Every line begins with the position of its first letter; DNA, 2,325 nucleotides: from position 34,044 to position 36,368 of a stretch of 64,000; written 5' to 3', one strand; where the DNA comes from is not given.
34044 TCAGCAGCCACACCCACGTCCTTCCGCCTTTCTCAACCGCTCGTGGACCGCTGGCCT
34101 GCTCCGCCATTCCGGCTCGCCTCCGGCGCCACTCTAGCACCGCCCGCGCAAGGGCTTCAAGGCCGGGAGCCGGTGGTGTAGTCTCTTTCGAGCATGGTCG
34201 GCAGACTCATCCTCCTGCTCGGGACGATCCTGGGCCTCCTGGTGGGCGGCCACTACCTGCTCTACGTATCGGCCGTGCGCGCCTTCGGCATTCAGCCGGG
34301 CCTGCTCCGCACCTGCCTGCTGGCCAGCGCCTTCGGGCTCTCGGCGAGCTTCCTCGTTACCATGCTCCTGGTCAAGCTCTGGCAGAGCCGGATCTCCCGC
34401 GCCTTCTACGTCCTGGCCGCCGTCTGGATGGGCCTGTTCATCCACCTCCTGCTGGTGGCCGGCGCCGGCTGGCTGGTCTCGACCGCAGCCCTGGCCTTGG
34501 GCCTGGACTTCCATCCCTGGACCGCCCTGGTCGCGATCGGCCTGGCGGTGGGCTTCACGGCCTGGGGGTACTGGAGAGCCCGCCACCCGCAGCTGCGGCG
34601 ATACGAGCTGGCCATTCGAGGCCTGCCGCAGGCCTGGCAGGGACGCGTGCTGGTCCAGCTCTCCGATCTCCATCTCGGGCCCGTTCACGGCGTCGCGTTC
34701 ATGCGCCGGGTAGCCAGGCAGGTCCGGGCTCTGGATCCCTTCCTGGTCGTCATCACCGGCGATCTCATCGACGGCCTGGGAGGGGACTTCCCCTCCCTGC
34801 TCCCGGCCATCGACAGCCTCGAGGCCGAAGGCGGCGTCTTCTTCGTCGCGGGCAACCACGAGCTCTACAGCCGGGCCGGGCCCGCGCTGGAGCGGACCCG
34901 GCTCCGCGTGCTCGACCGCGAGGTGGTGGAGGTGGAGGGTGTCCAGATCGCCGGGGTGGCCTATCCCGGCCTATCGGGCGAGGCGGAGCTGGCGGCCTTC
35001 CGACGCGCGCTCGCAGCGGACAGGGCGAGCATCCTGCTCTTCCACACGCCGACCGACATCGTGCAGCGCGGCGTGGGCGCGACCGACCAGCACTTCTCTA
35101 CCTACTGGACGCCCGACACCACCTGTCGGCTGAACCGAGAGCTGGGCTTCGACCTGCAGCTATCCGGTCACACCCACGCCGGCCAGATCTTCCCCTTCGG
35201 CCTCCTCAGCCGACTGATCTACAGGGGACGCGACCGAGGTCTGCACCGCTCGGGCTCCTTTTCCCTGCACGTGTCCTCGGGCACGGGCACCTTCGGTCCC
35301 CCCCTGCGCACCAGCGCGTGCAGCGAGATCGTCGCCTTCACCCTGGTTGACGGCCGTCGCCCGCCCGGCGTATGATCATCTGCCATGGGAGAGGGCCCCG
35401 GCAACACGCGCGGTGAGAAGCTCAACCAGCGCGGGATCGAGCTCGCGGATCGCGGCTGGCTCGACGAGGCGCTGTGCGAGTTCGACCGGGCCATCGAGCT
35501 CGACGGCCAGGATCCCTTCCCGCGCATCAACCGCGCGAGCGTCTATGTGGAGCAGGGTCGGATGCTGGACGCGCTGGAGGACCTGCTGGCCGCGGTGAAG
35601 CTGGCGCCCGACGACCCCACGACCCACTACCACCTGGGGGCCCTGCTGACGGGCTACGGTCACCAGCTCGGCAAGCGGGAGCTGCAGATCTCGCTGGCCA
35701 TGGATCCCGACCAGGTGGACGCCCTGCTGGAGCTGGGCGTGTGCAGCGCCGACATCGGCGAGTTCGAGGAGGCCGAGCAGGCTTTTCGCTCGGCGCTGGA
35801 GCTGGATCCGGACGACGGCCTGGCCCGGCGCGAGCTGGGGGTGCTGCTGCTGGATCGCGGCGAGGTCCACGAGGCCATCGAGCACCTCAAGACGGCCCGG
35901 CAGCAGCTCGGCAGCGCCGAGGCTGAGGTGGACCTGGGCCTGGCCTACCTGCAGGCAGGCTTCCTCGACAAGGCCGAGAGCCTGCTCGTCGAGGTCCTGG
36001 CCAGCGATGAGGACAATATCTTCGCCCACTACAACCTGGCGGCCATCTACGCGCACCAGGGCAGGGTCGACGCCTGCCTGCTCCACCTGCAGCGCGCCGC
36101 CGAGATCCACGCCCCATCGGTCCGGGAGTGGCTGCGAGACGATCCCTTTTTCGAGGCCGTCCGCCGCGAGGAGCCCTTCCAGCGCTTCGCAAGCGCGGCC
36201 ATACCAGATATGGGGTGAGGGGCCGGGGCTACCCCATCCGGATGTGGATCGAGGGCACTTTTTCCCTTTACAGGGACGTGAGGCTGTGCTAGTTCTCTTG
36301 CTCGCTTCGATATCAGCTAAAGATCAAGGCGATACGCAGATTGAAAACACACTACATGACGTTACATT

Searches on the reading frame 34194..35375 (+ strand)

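Call 36: search_protein_families(library=pfam, max_evalue=0.001, proteins=[window:34194-35375:+])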
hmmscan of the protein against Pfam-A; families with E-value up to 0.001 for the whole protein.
window:34194-35375:+ (393 aa): 1 family
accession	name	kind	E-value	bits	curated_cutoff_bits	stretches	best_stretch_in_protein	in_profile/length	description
PF00149.33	Metallophos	-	2.3e-14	54.7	21.5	1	154-329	4-190/191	Calcineurin-like phosphoesterase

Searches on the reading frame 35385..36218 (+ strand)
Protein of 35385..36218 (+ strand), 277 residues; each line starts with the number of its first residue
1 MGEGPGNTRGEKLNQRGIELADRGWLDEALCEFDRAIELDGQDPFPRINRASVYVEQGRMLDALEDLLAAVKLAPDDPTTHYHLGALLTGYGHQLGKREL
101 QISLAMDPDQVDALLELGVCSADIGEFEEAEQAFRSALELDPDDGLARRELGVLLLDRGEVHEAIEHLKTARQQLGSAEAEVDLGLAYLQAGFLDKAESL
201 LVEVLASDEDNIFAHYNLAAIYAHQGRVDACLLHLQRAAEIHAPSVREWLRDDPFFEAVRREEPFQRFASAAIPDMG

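Call 36: search_protein_families(library=pfam, max_evalue=0.001, proteins=[window:35385-36218:+])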
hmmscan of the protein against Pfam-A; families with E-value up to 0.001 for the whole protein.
window:35385-36218:+ (277 aa): 18 families
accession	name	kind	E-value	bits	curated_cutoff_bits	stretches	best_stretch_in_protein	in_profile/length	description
PF13414.12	TPR_11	-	4.5e-27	93.9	26.8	2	53-87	3-37/42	TPR repeat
PF07719.23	TPR_2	-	4.2e-26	89.3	27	1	112-144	2-34/34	Tetratricopeptide repeat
PF13432.12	TPR_16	-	1.5e-23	83.3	32.7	3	124-173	10-59/65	Tetratricopeptide repeat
PF00515.34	TPR_1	-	1.8e-23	81.8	27.8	2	112-144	2-34/34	Tetratricopeptide repeat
PF13431.12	TPR_17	-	7.2e-23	79.4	24.4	0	134-166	2-34/34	Tetratricopeptide repeat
PF14559.12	TPR_19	-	4.4e-19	69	25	4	125-175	5-55/68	Tetratricopeptide repeat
PF13428.12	TPR_14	-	1.6e-17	62.6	23.5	1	112-153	2-43/44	Tetratricopeptide repeat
PF13181.12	TPR_8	-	3.7e-16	58.3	25.7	1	112-144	2-34/34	Tetratricopeptide repeat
PF13424.12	TPR_12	-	1.1e-13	51.6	30.1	0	148-209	6-76/77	Tetratricopeptide repeat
PF13371.12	TPR_9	-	1.5e-12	47.8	35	2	26-79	11-64/73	Tetratricopeptide repeat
PF13176.12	TPR_7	-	6.9e-10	38.7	27.9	0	113-145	1-33/36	Tetratricopeptide repeat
PF14561.12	TPR_20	-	2.6e-09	37.7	25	0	132-168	9-45/90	Tetratricopeptide repeat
PF23914.1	TPR_CcmH_CycH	-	1.4e-07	31.9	42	0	101-160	40-99/158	Cytochrome c-type biogenesis protein H TPR domain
PF13174.12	TPR_6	-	2.1e-07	31.6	26.3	0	112-143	1-32/33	Tetratricopeptide repeat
PF12895.13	ANAPC3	-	7.6e-07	29.8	27.2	0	127-203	5-81/82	Anaphase-promoting complex, cyclosome, subunit 3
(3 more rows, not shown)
